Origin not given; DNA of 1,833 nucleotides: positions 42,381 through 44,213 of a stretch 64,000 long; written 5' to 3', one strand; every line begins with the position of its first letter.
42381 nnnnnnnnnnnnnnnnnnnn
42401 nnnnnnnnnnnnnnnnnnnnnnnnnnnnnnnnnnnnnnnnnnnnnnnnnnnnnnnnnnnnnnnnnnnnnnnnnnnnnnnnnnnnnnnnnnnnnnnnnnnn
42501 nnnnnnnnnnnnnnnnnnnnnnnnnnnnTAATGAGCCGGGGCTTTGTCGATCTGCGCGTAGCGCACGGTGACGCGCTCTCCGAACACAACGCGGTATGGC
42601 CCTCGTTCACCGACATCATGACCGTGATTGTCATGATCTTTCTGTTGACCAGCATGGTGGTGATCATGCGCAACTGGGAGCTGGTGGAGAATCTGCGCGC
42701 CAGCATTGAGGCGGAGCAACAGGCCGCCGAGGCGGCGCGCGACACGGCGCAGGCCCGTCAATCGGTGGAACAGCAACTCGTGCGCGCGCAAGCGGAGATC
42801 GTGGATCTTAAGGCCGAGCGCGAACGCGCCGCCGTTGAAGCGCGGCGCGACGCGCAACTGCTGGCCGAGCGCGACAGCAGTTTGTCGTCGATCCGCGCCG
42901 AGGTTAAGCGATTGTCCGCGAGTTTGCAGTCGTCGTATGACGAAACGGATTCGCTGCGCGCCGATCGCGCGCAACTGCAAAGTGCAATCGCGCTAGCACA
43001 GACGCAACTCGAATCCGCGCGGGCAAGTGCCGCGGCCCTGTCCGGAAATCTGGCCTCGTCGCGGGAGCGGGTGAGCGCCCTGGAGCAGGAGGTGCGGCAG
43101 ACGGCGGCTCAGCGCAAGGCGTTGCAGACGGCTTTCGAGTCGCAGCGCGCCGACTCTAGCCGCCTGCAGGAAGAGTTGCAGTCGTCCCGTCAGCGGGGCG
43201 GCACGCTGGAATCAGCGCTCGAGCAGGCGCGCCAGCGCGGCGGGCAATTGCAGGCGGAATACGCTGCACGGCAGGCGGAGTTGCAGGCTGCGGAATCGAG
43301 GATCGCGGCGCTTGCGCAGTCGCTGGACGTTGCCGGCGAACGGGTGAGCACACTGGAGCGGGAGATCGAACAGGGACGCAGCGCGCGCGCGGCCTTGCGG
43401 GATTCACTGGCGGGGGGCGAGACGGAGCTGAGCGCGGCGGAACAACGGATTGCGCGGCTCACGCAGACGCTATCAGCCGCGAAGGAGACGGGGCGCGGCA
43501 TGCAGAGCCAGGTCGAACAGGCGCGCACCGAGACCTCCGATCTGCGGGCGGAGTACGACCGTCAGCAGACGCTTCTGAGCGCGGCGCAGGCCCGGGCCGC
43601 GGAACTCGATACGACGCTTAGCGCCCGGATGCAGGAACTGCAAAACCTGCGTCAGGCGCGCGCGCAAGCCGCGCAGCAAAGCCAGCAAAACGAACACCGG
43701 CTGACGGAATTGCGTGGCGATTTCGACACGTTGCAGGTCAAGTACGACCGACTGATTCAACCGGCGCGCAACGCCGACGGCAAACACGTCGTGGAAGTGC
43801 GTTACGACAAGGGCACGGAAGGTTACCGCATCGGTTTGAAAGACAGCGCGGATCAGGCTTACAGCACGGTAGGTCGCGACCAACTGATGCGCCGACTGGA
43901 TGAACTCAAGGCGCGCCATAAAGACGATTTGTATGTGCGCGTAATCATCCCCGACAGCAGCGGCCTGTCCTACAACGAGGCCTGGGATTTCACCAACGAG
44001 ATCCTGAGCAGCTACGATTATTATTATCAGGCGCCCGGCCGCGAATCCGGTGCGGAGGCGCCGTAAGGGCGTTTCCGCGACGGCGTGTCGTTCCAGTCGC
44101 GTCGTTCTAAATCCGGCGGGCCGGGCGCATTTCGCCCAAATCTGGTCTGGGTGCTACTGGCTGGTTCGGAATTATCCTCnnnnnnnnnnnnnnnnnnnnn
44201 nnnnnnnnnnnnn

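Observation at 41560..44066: Non-canonical two-gene stator-like module: MotA/ExbB-like channel plus MotB-like protein with a roughly 370-residue coiled coil and a divergent OmpA-like end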

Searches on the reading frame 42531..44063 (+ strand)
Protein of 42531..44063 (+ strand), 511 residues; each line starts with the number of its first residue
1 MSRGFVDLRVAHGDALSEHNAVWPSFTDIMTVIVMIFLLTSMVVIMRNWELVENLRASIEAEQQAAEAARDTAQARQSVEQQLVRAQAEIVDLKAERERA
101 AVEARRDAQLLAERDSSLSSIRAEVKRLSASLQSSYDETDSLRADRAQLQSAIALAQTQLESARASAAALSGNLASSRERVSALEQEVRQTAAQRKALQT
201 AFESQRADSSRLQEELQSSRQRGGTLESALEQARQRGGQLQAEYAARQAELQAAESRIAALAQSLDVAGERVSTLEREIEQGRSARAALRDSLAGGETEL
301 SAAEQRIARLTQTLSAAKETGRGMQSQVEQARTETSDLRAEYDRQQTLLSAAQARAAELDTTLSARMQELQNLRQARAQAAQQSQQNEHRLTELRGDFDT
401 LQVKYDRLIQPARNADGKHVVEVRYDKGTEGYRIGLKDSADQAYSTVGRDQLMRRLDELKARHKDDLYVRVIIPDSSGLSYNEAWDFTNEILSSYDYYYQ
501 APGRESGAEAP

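Call 3: search_protein_families(library=pfam, proteins=[window:42531-44063:+], max_evalue=1)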
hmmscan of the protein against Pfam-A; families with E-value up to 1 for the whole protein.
window:42531-44063:+ (511 aa): 21 families
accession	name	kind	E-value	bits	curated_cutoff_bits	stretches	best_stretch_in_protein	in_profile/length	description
PF19220.6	Rod_CreS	-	9.8e-06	25.3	100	2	150-279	5-134/359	Crescentin, rod domain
PF16331.10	TolA_bind_tri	-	3.9e-05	24.1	30.1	1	303-373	2-72/76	TolA binding protein trimerisation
PF05335.18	DUF745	-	0.00025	21.3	33.3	1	272-385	64-177/183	Protein of unknown function (DUF745)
PF10473.14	CENP-F_leu_zip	-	0.0004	20.9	34.5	1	146-232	19-105/140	Leucine-rich repeats of kinetochore protein Cenp-F/LEK1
PF06818.20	Fez1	-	0.00078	20.4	34.4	2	82-235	25-164/199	Fez1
PF13870.11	CCDC113_CCDC96_CC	-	0.0011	19.2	31.6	1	203-340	2-140/177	CCDC113/CCDC96, coiled-coil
PF08647.16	BRE1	-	0.0038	17.7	27.9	1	275-364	1-90/95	BRE1 E3 ubiquitin ligase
PF08614.16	ATG16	-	0.0061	17.2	33.7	2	129-238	73-182/200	Autophagy protein 16 (ATG16)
PF25764.1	KIF21A_4th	-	0.0088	16.2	33.1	1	304-418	41-164/183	KIF21A-like domain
PF04849.18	HAP1_N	-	0.011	15.3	33.9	2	158-254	208-304/307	HAP1 N-terminal conserved region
PF13851.11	GAS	-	0.012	15.4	32.3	1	183-283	30-126/200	Growth-arrest specific micro-tubule binding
PF10498.14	IFT57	-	0.013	14.9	40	1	314-410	224-317/360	Intra-flagellar transport protein 57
PF11932.13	DUF3450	-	0.016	15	32.6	2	116-202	16-102/241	Protein of unknown function (DUF3450)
PF07889.17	DUF1664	-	0.019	15.5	34.6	1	304-355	65-116/124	Protein of unknown function (DUF1664)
PF04859.17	DUF641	-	0.02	15.7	27.6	1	299-389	38-126/127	Plant protein of unknown function (DUF641)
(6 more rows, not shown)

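Call 4: search_protein_families(library=padloc, proteins=[window:42531-44063:+], max_evalue=1)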
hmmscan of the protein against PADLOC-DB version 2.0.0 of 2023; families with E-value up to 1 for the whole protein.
window:42531-44063:+ (511 aa): 21 families
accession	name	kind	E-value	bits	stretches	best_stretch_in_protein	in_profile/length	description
PDLC03865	LmuB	-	6.3e-07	26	1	126-401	533-825/1007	-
PDLC00608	ZorB1|ZorB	-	1.2e-06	26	1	15-84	10-76/243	MotB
PDLC03868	LmuB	-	6.8e-06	22.7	2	54-280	546-781/1035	-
PDLC00580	JetC3|JetC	-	7.7e-06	22.4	2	182-402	238-457/1068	DUF3584 domain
PDLC00651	ZorB3|ZorB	-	8.4e-06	23.4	1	17-83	10-73/215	MotB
PDLC00609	ZorB1|ZorB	-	1e-05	23.2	1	17-83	13-69/232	MotB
PDLC00582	JetC3|JetC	-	1.6e-05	20.9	2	226-430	782-988/1472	DUF3584 domain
PDLC00641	ZorB2|ZorB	-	2.9e-05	21.8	1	17-66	11-59/238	MotB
PDLC03861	LmuB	-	0.00013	18.1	2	229-416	491-676/1213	-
PDLC00581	JetC3|JetC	-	0.00023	17.1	2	48-162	938-1051/1473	DUF3584 domain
PDLC00519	JetC1|JetC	-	0.00064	16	2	57-285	238-470/1097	DUF3584 domain; MukB-like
PDLC00611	ZorB1|ZorB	-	0.0012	16.6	1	22-93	20-92/240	MotB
PDLC00553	JetC2|JetC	-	0.0058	12.5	2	54-251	790-989/1361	DUF3584 domain; MukB-like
PDLC00550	JetC2|JetC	-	0.0062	12.3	1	178-436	748-988/1355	DUF3584 domain; MukB-like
PDLC03859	LmuB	-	0.021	12.1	2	50-279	247-479/611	-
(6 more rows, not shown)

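Call 6: search_protein_families(library=ncbifam, proteins=[window:42531-44063:+], max_evalue=1)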
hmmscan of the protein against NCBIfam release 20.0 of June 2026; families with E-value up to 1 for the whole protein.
window:42531-44063:+ (511 aa): 20 families
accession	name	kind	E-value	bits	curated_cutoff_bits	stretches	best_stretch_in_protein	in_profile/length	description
TIGR02168.1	SMC_prok_B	equivalog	1.6e-14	52.7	567.35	2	199-412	734-947/1181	chromosome segregation protein SMC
TIGR02169.1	SMC_prok_A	equivalog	2e-13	49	729.4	2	239-408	306-475/1165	chromosome segregation protein SMC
NF045487.1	ASRP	equivalog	5.1e-11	41.9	300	3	187-332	122-269/593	archaea-specific SMC-related protein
TIGR04523.1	Mplasa_alph_rch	subfamily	5.5e-11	41.1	270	2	246-385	486-627/745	helix-rich protein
NF041035.1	Rad50_Halo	equivalog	6.4e-08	31.4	1000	1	52-410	260-613/883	DNA double-strand break repair ATPase Rad50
NF006547.1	PRK09040.1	equivalog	5.9e-05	22.6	194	1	17-83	8-67/213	hypothetical protein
NF002572.0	PRK02224.1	equivalog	9.1e-05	20.9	1087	1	61-402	238-592/888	DNA double-strand break repair ATPase Rad50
NF052320.1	Cbp1_fam_LP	subfamily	0.00013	21.6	90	2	234-392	29-189/286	Cbp1 family collagen-binding glycoprotein adhesin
TIGR04211.1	SH3_and_anchor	equivalog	0.00016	21.4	65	3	161-264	62-161/198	TIGR04211 family SH3 domain-containing protein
NF041034.1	Rad50_Sulf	equivalog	0.00026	19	1000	1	109-374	440-697/872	DNA double-strand break repair ATPase Rad50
NF045780.1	TrlF_fam_ATP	equivalog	0.00075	18.3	350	1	55-281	451-683/944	TrlF family AAA-like ATPase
NF006542.0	PRK09039.1-1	equivalog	0.00088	18.3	388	1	20-383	13-345/627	peptidoglycan -binding protein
NF006543.0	PRK09039.1-2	equivalog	0.0014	18.5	305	2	287-407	43-163/350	peptidoglycan -binding protein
NF038350.1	taxis_HmpF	equivalog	0.13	10.6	200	1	174-389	119-330/553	pilus motility taxis protein HmpF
TIGR03495.1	phage_LysB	equivalog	0.21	11.9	92.75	1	240-312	17-89/135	Rz-like lysis system protein LysB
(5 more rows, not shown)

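Call 7: search_solved_structures(query=window:42531-44063:+, max_evalue=1)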
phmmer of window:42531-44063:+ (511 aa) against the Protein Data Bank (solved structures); distinct sequences matched with E-value up to 1: 6.
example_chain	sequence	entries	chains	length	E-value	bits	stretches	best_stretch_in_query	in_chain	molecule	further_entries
8vvn_B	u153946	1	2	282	0.0001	25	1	15-83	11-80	Chemotaxis protein MotB-related protein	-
4lin_A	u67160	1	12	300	0.022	17.4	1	87-272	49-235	Tail needle protein gp26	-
6uui_X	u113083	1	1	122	0.13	14.8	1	126-220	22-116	Keratin, type I cytoskeletal 10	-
4zry_A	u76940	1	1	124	0.17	14.4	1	125-220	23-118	Keratin, type I cytoskeletal 10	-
6gap_A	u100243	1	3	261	0.43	13.1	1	251-368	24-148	Outer capsid protein sigma-1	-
8hd0_E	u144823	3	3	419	0.71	12.4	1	133-381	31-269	Murein hydrolase activator EnvC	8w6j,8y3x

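Call 17: find_homologous_proteins(query=window:42531-44063:+, max_evalue=1e-10)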
Query window:42531-44063:+ (511 aa): 509 proteins with E <= 1e-10 among 8000 candidates; the best 120 are listed.
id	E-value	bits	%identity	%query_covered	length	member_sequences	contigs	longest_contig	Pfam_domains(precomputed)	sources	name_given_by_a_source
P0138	6.1e-123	429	76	57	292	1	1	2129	PF13851.12,PF28422.1,PF24161.2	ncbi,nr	ncbi:MAG: hypothetical protein H0W93_09580, partial [Gammaproteobacteria bacterium]|nr:hypothetical 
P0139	9.5e-121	422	44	100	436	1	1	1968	PF24161.2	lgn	-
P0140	2.0e-65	240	40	48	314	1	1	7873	-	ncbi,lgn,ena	-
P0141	3.6e-65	239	39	41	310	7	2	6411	PF17078.11,PF24161.2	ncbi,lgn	ncbi:MAG: hypothetical protein PVG82_02525 [Chromatiales bacterium]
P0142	7.0e-65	238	39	51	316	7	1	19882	-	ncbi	-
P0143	1.1e-64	238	42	40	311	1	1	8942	-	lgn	-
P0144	6.7e-64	235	42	43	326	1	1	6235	-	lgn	-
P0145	4.2e-63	232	40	39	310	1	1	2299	PF24161.2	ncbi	-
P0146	4.8e-63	232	39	47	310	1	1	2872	PF13851.12,PF00261.26,PF24161.2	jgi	jgi:chromosome segregation ATPase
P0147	2.6e-61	226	41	42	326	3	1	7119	PF17078.11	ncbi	-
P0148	7.9e-61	225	44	40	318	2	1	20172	-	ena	-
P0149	2.0e-60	223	40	45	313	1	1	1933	-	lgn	-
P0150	3.1e-60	223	41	45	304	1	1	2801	PF25764.2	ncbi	-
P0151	4.0e-60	222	41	45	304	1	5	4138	PF25764.2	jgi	jgi:chromosome segregation ATPase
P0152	4.6e-60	222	41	45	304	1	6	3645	PF25764.2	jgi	jgi:chromosome segregation ATPase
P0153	4.8e-60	222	38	47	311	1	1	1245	PF24161.2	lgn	-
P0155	3.3e-59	219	37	41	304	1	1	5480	PF24161.2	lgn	-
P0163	6.2e-57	212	45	35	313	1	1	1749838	-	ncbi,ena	-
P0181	2.7e-53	200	43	30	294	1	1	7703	PF24161.2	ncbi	ncbi:MAG: hypothetical protein ACNYZG_02130 [Gammaproteobacteria bacterium]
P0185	3.6e-53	200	52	22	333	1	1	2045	PF19220.7,PF24161.2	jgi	jgi:chromosome segregation ATPase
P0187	3.9e-53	199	44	30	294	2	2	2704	PF24161.2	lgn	-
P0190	5.3e-53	199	38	47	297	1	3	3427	PF24161.2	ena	-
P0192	5.4e-53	199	38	49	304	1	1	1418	PF24161.2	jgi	jgi:chromosome segregation ATPase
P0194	7.4e-53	199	45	29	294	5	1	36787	PF24161.2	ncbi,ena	-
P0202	1.6e-52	197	42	30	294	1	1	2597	PF24161.2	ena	-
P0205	2.5e-52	197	43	30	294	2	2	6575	PF24161.2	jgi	-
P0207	3.9e-52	196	34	98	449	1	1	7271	PF24319.3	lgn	-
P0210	5.8e-52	196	37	53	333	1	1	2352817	-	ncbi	ncbi:MAG: hypothetical protein ABW076_08405 [Candidatus Thiodiazotropha sp.]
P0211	6.7e-52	195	37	42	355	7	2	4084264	-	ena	-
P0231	5.9e-51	192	35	41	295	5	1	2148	PF12329.14,PF24161.2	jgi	-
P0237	8.7e-51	192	34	97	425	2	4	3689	PF24161.2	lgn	-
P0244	1.3e-50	191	41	30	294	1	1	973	PF24161.2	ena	-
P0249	1.8e-50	191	34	41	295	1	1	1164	PF12329.14,PF24161.2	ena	-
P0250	2.5e-50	190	38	42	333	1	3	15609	PF24161.2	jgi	jgi:chromosome segregation ATPase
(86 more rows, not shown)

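Call 18: search_protein_families(library=pfam, proteins=[P0139, P0141, P0181, P0207, P0163], max_evalue=0.01)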
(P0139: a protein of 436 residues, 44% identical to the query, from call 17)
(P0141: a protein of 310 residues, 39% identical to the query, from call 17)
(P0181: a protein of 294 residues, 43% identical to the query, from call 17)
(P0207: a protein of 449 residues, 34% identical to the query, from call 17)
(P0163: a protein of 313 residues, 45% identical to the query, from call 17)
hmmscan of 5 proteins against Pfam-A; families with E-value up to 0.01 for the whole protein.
P0139 (436 aa): 5 families
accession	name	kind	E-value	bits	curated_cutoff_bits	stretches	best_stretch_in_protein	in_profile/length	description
PF01441.24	Lipoprotein_6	-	0.00018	22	27.8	0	99-181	46-124/170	Lipoprotein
PF08614.16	ATG16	-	0.0011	19.6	33.7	1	65-185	56-177/200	Autophagy protein 16 (ATG16)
PF13851.11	GAS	-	0.0022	17.9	32.3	1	183-268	43-131/200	Growth-arrest specific micro-tubule binding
PF12403.13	Pax2_C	-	0.0044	17.4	28.1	0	403-431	75-103/113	Paired-box protein 2 C terminal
PF19220.6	Rod_CreS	-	0.0098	15.4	100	0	213-325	11-123/359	Crescentin, rod domain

P0141 (310 aa): 6 families
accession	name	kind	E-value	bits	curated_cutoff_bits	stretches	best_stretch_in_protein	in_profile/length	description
PF17078.10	SHE3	-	2.2e-06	28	30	1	160-233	62-135/228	SWI5-dependent HO expression protein 3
PF02472.21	ExbD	-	3.4e-05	24.4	25.4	0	24-48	12-36/128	Biopolymer transport protein ExbD/TolR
PF00261.25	Tropomyosin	-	4.8e-05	23.4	38.6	1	59-218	66-228/242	Tropomyosin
PF13851.11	GAS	-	0.0019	18.1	32.3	1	132-220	36-120/200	Growth-arrest specific micro-tubule binding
PF03579.19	SHP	-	0.0021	18.1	27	1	19-45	12-40/65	Small hydrophobic protein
PF00038.26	Filament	-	0.0074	16.4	40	1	149-217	195-263/313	Intermediate filament protein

P0181 (294 aa): 1 family
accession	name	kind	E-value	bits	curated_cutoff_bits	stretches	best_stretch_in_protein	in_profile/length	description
PF19220.6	Rod_CreS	-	0.0005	19.7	100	1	51-175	29-153/359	Crescentin, rod domain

P0207 (449 aa): 4 families
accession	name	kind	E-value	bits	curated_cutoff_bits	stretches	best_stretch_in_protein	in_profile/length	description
PF24319.2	DUF7491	-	3e-07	31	30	1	90-165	11-86/90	Coiled-coil region of unknown function (DUF7491)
PF11932.13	DUF3450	-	0.0007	19.4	32.6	0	281-357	15-91/241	Protein of unknown function (DUF3450)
PF04871.18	Uso1_p115_C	-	0.0034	18.1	28.4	1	126-226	6-95/121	Uso1 / p115 like vesicle tethering protein, C terminal region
PF24423.1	OVT1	-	0.0057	17.5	30.9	1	122-196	23-97/100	Major antigen, helical domain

P0163 (313 aa): 6 families
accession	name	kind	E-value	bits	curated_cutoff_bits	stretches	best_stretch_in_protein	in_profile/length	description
PF02403.27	Seryl_tRNA_N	-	6.3e-05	23.6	28.2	1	97-188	10-104/108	Seryl-tRNA synthetase N-terminal domain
PF17078.10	SHE3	-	0.00018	21.7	30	1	117-223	18-124/228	SWI5-dependent HO expression protein 3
PF10473.14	CENP-F_leu_zip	-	0.001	19.6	34.5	1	124-216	11-103/140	Leucine-rich repeats of kinetochore protein Cenp-F/LEK1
PF08614.16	ATG16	-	0.0018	18.9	33.7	1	74-220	36-178/200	Autophagy protein 16 (ATG16)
PF17675.6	APG6_N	-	0.0056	17.5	45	0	165-222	46-103/132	Apg6 coiled-coil region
PF05911.16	FPP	-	0.0056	15.4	40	0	50-227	612-782/871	Filament-like plant protein, long coiled-coil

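Call 19: find_encoding_contigs(protein=P0211, flank=8000, max_places=1)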
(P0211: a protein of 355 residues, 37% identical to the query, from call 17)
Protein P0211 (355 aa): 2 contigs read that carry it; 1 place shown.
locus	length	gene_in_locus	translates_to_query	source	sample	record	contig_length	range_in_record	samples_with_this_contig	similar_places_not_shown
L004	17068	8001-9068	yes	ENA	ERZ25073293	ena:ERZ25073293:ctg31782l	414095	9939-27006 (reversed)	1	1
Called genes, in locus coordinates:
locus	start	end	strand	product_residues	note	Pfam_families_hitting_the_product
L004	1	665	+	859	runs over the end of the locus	PF07696:7TMR-DISMED2, PF07695:7TMR-DISM_7TM, PF00512:HisKA, PF02518:HATPase_c, PF00072:Response_reg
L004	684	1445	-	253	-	PF11150:DUF2927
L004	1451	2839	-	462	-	PF01406:tRNA-synt_1e, PF00133:tRNA-synt_1 (faint), PF09334:tRNA-synt_1g (weak), PF09190:DALR_2, PF23493:CysS_C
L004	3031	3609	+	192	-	PF00160:Pro_isomerase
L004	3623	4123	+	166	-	PF00160:Pro_isomerase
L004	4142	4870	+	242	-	PF00149:Metallophos, PF12850:Metallophos_2 (faint)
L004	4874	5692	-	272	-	PF04305:DUF455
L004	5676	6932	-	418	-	PF13660:DUF4147, PF05161:MOFRL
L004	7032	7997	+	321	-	-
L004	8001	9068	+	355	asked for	-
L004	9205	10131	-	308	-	PF13428:TPR_14 (faint), PF13432:TPR_16 (faint), PF14559:TPR_19 (faint), PF13424:TPR_12 (weak), PF00515:TPR_1 (weak), PF07719:TPR_2 (weak), PF13414:TPR_11 (weak), PF24125:Cds6_C, +2 more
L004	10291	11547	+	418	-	PF03734:YkuD, PF24125:Cds6_C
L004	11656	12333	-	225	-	PF00034:Cytochrom_C, PF13442:Cytochrome_CBB3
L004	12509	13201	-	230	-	PF00814:TsaD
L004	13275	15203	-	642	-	PF00270:DEAD (faint), PF13307:Helicase_C_2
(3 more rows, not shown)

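Call 20: find_encoding_contigs(protein=P0210, flank=8000, max_places=1)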
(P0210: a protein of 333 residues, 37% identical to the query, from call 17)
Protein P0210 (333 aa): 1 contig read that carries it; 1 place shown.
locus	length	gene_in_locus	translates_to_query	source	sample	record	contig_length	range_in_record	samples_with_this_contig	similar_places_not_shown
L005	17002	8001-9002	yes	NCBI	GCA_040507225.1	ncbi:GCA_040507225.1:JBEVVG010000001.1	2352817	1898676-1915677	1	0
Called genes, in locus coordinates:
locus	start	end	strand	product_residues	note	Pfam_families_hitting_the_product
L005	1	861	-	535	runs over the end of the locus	PF00672:HAMP (weak), PF00015:MCPsignal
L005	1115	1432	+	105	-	PF00034:Cytochrom_C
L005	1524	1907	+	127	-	PF07635:PSCyt1 (weak)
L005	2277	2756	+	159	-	PF00160:Pro_isomerase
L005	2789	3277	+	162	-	PF00160:Pro_isomerase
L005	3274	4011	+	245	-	PF00149:Metallophos (weak), PF12850:Metallophos_2 (faint)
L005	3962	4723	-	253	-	-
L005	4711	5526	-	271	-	PF04305:DUF455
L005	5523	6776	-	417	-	PF13660:DUF4147, PF05161:MOFRL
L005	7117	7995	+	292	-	-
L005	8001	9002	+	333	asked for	-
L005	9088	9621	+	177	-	PF03843:Slp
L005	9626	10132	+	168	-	PF03843:Slp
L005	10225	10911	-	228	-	PF00814:TsaD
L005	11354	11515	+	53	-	-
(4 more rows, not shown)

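Call 41: search_protein_families(library=pfam, proteins=[P0181, P0194, P0145], max_evalue=10)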
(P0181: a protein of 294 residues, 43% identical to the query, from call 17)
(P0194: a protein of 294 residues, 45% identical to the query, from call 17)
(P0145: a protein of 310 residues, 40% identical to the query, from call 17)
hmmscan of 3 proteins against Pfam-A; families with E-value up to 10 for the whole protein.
P0181 (294 aa): 25 families
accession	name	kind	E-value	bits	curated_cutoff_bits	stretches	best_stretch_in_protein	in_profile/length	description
PF19220.6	Rod_CreS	-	0.0005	19.7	100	1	51-175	29-153/359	Crescentin, rod domain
PF03579.19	SHP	-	0.01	15.9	27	1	17-42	13-38/65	Small hydrophobic protein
PF08614.16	ATG16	-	0.014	16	33.7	1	57-166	67-180/200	Autophagy protein 16 (ATG16)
PF13851.11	GAS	-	0.019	14.8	32.3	2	49-103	33-87/200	Growth-arrest specific micro-tubule binding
PF06818.20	Fez1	-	0.02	15.8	34.4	2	44-169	40-165/199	Fez1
PF00017.30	SH2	-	0.026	15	21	1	201-256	25-77/77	SH2 domain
PF18504.6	Csm1_N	-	0.041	14.7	26.3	1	59-106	16-63/70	Csm1 N-terminal domain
PF16526.10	CLZ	-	0.045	14.6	26.7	2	122-164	20-62/71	C-terminal leucine zipper domain of cyclic nucleotide-gated channels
PF20558.3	DUF6769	-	0.048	14.7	27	1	25-91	7-73/130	Family of unknown function (DUF6769)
PF25366.1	RUFY4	-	0.068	13.9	27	2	121-164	11-54/90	RUFY4-like domain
PF13404.12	HTH_AsnC-type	-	0.076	13.3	27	1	107-126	1-20/42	AsnC-type helix-turn-helix domain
PF18595.6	Nuf2_DHR10-like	-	0.13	12.8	28.4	2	125-165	70-110/117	Nuf2, DHR10-like domain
PF12403.13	Pax2_C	-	0.19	12.1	28.1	1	273-293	76-96/113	Paired-box protein 2 C terminal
PF24319.2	DUF7491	-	0.41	11.4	30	1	79-160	2-83/90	Coiled-coil region of unknown function (DUF7491)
PF04849.18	HAP1_N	-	0.76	9.3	33.9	3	103-188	206-291/307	HAP1 N-terminal conserved region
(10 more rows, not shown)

P0194 (294 aa): 24 families
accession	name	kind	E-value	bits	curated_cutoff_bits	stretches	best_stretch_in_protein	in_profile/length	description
PF19220.6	Rod_CreS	-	0.00027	20.5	100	1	52-171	30-149/359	Crescentin, rod domain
PF03954.19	Lectin_N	-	0.0034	17.7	28.3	1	122-182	71-131/140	Hepatic lectin, N-terminal domain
PF13851.11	GAS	-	0.0044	16.9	32.3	1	50-104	34-88/200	Growth-arrest specific micro-tubule binding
PF00261.25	Tropomyosin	-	0.0077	16.1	38.6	1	52-212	61-225/242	Tropomyosin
PF18504.6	Csm1_N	-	0.009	16.8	26.3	2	59-106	16-63/70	Csm1 N-terminal domain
PF00017.30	SH2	-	0.0096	16.4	21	1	201-256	25-77/77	SH2 domain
PF06818.20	Fez1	-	0.011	16.6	34.4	2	44-169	40-165/199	Fez1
PF03579.19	SHP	-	0.013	15.6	27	1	17-42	13-38/65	Small hydrophobic protein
PF08614.16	ATG16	-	0.016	15.8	33.7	1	57-168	67-182/200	Autophagy protein 16 (ATG16)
PF12594.13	DUF3764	-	0.031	14.8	24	1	105-140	42-77/89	Protein of unknown function (DUF3764)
PF16526.10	CLZ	-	0.037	14.9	26.7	1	118-165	15-63/71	C-terminal leucine zipper domain of cyclic nucleotide-gated channels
PF25366.1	RUFY4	-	0.075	13.8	27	2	60-102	13-55/90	RUFY4-like domain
PF03739.19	LptF_LptG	-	0.14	11.6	27.9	1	21-173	90-238/353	Lipopolysaccharide export system permease LptF/LptG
PF12403.13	Pax2_C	-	0.18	12.2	28.1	1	273-293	76-96/113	Paired-box protein 2 C terminal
PF16357.10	PepSY_TM_like_2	-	0.19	12.2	27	1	7-44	134-170/197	Putative PepSY_TM-like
PF02472.21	ExbD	-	4.2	7.9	25.4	1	21-129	12-108/128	Biopolymer transport protein ExbD/TolR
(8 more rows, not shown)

P0145 (310 aa): 45 families (the best 25 are shown)
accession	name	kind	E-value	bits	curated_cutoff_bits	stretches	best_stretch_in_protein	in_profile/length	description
PF17078.10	SHE3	-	2.8e-05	24.4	30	2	162-234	64-136/228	SWI5-dependent HO expression protein 3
PF00261.25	Tropomyosin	-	0.00011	22.1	38.6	1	59-218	66-235/242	Tropomyosin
PF13851.11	GAS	-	0.00058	19.7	32.3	2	135-220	39-120/200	Growth-arrest specific micro-tubule binding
PF02472.21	ExbD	-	0.00096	19.7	25.4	2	24-55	12-41/128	Biopolymer transport protein ExbD/TolR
PF24319.2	DUF7491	-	0.0015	19.1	30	1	71-156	19-90/90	Coiled-coil region of unknown function (DUF7491)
PF08614.16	ATG16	-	0.0019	18.9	33.7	1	59-192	46-179/200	Autophagy protein 16 (ATG16)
PF03579.19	SHP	-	0.003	17.6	27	1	19-44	12-39/65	Small hydrophobic protein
PF06785.16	UPF0242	-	0.0079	16.7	33.5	2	28-179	35-179/194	Uncharacterised protein family (UPF0242) N-terminus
PF07926.17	TPR_MLP1_2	-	0.013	15.9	36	1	123-174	58-109/129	TPR/MLP1/MLP2-like protein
PF19220.6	Rod_CreS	-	0.016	14.7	100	1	56-192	137-269/359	Crescentin, rod domain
PF01297.22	ZnuA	-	0.043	13.7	29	1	135-225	131-220/263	Zinc-uptake complex component A periplasmic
PF19111.5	DUF5798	-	0.094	13.4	27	1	115-150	22-57/89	Family of unknown function (DUF5798)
PF24423.1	OVT1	-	0.097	13.5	30.9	2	151-212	2-63/100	Major antigen, helical domain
PF24922.1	ACBP4_C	-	0.13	12.9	31.2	2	80-156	3-79/105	Acyl-CoA-binding domain-containing protein 4-6, C-terminal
PF04102.17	SlyX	-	0.14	13.3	30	1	171-218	3-50/67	SlyX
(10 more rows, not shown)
